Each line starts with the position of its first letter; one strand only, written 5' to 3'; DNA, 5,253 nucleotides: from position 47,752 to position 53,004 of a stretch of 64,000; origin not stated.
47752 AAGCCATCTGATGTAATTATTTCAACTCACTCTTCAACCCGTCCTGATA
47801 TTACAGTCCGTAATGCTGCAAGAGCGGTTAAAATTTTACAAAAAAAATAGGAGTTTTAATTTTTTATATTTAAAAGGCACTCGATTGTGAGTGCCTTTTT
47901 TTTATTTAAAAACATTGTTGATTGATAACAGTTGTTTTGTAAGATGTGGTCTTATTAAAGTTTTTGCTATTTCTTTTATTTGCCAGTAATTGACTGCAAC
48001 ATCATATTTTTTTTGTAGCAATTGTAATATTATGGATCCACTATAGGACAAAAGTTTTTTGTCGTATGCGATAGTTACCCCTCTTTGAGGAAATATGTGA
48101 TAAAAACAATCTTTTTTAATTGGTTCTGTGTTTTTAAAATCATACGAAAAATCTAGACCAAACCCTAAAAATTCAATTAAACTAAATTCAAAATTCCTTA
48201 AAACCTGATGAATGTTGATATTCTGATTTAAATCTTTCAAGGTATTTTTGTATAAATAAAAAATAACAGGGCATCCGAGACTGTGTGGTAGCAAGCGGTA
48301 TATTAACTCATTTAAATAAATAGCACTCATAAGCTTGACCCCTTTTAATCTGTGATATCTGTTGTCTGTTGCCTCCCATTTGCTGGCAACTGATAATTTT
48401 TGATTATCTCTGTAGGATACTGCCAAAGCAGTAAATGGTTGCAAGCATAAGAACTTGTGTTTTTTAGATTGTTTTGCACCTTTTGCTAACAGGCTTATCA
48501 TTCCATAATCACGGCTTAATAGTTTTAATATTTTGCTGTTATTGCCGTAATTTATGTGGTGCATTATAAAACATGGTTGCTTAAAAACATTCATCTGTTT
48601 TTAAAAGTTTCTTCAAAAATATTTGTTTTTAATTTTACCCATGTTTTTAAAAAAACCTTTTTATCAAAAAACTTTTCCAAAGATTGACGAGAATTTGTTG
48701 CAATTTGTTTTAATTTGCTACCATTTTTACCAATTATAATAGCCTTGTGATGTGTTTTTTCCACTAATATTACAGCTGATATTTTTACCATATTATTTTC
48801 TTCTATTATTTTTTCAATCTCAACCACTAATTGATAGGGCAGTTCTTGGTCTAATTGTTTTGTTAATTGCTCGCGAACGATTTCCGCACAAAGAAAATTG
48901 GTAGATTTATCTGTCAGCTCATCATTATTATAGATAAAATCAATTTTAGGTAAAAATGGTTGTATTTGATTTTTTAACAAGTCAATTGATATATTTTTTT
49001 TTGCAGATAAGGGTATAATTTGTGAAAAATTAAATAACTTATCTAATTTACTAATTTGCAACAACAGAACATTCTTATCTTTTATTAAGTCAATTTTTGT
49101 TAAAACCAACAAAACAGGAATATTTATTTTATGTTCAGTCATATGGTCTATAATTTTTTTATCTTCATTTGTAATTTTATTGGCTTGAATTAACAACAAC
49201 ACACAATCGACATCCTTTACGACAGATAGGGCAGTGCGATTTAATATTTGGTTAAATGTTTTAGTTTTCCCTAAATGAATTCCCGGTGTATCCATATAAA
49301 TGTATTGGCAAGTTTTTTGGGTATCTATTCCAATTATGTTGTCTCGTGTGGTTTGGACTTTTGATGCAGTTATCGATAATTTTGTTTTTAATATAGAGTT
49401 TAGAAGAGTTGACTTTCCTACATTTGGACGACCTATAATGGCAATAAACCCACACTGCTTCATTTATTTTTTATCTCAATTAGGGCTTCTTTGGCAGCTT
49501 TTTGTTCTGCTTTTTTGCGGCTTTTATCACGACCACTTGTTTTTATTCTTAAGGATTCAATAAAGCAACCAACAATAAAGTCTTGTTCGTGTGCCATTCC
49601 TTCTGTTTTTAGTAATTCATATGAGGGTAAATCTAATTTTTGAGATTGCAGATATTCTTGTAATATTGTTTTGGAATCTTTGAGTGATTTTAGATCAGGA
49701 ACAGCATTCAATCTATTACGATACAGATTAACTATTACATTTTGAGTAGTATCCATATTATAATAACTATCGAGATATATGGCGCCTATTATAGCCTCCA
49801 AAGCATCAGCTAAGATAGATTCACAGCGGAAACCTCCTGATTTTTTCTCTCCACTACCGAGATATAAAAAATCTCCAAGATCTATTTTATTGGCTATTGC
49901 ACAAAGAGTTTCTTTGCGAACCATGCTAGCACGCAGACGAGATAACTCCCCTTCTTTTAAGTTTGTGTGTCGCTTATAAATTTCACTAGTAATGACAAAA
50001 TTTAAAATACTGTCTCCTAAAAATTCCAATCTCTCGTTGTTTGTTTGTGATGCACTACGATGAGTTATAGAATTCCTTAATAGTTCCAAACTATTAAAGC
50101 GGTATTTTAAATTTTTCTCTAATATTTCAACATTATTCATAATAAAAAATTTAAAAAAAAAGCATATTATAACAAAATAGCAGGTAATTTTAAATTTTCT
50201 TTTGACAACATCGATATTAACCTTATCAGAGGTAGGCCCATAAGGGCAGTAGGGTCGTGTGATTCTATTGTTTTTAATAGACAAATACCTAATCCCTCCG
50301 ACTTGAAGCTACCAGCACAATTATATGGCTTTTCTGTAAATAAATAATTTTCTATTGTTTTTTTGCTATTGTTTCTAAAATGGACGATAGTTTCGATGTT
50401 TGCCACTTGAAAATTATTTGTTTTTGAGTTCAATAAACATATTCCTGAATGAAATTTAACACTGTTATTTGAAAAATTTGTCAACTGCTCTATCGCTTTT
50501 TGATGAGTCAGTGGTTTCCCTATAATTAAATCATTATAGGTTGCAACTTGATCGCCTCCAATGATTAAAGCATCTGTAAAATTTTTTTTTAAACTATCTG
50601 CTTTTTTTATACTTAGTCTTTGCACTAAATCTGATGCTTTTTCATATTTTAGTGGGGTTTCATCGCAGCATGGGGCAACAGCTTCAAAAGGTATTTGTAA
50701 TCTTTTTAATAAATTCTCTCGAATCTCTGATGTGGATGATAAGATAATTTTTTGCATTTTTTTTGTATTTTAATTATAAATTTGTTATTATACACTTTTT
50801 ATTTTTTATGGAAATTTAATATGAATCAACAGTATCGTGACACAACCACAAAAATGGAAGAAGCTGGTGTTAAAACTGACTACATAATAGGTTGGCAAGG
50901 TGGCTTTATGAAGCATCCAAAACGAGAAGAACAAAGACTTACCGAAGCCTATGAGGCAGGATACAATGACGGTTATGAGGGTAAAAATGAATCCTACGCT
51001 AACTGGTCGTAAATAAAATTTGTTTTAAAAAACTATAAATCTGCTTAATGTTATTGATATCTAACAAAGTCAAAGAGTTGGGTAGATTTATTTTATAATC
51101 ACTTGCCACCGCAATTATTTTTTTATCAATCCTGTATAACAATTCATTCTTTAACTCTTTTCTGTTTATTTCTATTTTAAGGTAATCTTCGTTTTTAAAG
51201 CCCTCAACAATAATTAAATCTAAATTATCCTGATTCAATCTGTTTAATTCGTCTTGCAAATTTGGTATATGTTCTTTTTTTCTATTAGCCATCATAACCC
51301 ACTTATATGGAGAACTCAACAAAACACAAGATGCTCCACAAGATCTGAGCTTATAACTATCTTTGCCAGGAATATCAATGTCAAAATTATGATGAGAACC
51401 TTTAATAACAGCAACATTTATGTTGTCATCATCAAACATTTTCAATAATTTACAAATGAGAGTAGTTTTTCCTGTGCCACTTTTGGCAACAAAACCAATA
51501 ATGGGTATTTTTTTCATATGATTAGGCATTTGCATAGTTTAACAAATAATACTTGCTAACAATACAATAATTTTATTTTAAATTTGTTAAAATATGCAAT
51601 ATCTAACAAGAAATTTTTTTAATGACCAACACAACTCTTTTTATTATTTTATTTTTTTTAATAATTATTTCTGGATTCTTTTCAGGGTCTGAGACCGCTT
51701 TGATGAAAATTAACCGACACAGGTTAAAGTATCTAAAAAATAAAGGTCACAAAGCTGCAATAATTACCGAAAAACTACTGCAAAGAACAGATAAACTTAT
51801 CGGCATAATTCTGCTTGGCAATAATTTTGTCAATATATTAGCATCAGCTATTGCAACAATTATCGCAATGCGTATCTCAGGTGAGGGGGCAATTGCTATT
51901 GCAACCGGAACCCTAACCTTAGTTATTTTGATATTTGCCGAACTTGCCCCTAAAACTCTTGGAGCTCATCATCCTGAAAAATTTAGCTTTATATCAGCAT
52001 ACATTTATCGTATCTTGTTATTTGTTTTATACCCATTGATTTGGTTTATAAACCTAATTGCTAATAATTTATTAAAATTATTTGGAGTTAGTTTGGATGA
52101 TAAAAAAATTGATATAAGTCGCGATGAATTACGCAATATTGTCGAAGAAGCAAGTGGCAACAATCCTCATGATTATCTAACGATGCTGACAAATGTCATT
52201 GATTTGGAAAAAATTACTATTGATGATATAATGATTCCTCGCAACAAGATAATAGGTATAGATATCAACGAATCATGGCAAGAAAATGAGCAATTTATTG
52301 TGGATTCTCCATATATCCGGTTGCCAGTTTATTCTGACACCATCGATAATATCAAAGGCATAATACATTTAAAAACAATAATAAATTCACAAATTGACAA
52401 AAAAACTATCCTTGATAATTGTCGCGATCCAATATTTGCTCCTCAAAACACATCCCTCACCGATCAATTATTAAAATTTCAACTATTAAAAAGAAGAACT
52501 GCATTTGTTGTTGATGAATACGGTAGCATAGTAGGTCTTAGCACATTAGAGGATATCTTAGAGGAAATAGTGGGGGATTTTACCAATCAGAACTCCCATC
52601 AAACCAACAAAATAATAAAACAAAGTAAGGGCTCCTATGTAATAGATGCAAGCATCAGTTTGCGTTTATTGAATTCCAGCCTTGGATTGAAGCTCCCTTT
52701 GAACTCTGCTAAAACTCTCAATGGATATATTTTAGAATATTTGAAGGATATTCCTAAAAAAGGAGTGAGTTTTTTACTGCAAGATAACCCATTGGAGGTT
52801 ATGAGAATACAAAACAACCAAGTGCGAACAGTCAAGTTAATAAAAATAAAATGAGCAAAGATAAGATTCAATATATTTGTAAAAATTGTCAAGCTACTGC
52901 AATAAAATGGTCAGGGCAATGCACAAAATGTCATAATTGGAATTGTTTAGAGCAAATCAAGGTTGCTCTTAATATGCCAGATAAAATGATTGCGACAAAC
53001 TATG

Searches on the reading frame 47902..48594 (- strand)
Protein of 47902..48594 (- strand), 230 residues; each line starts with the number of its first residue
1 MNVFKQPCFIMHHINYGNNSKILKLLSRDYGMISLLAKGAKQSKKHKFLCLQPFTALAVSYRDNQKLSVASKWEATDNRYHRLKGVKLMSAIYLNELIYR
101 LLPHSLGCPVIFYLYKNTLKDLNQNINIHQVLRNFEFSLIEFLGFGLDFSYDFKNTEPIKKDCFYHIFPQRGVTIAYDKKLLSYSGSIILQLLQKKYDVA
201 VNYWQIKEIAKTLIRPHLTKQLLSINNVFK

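Call 81: search_protein_families(library=pfam, proteins=[window:47902-48594:-], max_evalue=0.0001)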
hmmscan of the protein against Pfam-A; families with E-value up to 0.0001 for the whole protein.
window:47902-48594:- (230 aa): 2 families
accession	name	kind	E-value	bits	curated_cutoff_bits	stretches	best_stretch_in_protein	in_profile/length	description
PF11967.14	RecO_N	-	1e-16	61.1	27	1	1-77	1-78/80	Recombination protein O N terminal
PF02565.21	RecO_C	-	2.5e-12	47.3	22.1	1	85-209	4-137/157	Recombination protein O C terminal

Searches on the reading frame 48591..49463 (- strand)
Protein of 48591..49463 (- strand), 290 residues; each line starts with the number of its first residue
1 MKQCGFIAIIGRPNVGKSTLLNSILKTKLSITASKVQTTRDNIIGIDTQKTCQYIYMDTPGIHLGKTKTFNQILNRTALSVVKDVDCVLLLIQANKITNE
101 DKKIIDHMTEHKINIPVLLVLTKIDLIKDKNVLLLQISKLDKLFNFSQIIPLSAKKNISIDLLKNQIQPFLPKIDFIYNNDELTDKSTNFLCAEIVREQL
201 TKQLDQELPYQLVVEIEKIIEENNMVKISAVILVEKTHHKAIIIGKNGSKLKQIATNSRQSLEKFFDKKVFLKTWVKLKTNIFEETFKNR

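Call 81: search_protein_families(library=pfam, proteins=[window:48591-49463:-], max_evalue=0.0001)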
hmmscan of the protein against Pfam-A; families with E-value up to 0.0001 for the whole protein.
window:48591-49463:- (290 aa): 10 families
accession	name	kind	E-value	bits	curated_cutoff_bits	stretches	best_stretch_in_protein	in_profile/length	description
PF01926.29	MMR_HSR1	-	3.1e-23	82.5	21.9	1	7-123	2-113/113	50S ribosome-binding GTPase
PF07650.23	KH_2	-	4e-16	59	22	1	207-280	1-75/78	KH domain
PF02421.24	FeoB_N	-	4.2e-12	46.3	27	1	7-167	3-156/156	Ferrous iron transport protein B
PF00009.33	GTP_EFTU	-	2.7e-08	34.1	26.5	1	7-169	6-184/188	Elongation factor Tu GTP binding domain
PF04548.22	AIG1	-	2.7e-07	30.5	27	1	7-131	3-133/212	AIG1 family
PF16897.10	MMR_HSR1_Xtn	-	1.2e-06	28.8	35.2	1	61-167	3-100/106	C-terminal region of MMR_HSR1 domain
PF00350.29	Dynamin_N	-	1.8e-06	28.6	27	0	7-51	1-45/168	Dynamin family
PF10662.15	PduV-EutP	-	3.8e-06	27.2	21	1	7-167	4-141/143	Ethanolamine utilisation - propanediol utilisation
PF03193.22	RsgA_GTPase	-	3.1e-05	24.3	30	0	6-41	108-142/174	RsgA GTPase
PF00071.28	Ras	-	7.2e-05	22.9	21.6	1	8-161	3-150/162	Ras family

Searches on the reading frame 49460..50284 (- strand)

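Call 81: search_protein_families(library=pfam, proteins=[window:49460-50284:-], max_evalue=0.0001)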
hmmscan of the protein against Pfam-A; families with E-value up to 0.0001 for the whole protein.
window:49460-50284:- (274 aa): 3 families
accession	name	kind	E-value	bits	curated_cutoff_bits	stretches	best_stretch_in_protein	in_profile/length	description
PF14622.11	Ribonucleas_3_3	-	1.1e-31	110.1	35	1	67-174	3-112/128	Ribonuclease-III-like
PF00636.31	Ribonuclease_3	-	3.6e-26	92.3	27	1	84-173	1-101/102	Ribonuclease III domain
PF00035.32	dsrm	-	6.4e-13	49.5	23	1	205-269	2-64/66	Double-stranded RNA binding motif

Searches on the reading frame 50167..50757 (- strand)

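Call 81: search_protein_families(library=pfam, proteins=[window:50167-50757:-], max_evalue=0.0001)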
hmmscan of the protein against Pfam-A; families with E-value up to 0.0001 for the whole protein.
window:50167-50757:- (196 aa): 1 family
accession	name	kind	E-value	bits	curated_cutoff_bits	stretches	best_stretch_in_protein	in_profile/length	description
PF02545.19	Maf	-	6.7e-46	156.8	27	1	3-186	1-186/187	Maf-like protein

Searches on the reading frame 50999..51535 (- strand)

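Call 81: search_protein_families(library=pfam, proteins=[window:50999-51535:-], max_evalue=0.0001)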
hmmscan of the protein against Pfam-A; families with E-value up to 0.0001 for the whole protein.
window:50999-51535:- (178 aa): 1 family
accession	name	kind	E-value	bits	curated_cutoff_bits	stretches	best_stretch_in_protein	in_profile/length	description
PF03205.20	MobB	-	1.8e-42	144.8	26.6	1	12-146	1-133/133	Molybdopterin guanine dinucleotide synthesis protein B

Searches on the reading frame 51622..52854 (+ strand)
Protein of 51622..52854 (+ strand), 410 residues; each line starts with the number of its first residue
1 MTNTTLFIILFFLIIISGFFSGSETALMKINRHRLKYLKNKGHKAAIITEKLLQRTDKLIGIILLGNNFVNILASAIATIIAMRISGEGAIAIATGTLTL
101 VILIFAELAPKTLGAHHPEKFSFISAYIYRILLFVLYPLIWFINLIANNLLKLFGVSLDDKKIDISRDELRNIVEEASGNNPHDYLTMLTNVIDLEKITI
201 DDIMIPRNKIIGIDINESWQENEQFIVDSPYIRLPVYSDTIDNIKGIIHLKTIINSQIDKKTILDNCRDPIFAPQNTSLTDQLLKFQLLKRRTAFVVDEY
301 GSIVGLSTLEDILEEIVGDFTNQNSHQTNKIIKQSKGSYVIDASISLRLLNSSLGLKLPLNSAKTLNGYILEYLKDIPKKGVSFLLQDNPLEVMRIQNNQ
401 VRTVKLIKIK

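Call 81: search_protein_families(library=pfam, proteins=[window:51622-52854:+], max_evalue=0.0001)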
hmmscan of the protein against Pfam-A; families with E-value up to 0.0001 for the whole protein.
window:51622-52854:+ (410 aa): 3 families
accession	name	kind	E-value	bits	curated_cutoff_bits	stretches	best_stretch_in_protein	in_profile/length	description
PF01595.25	CNNM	-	2.2e-52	177.8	28.4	1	8-178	1-172/181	Cyclin M transmembrane N-terminal domain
PF03471.22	CorC_HlyC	-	2.1e-15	56.9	27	1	333-408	2-79/81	Transporter associated domain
PF00571.33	CBS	-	3.6e-09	37.3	24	1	268-317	7-56/57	CBS domain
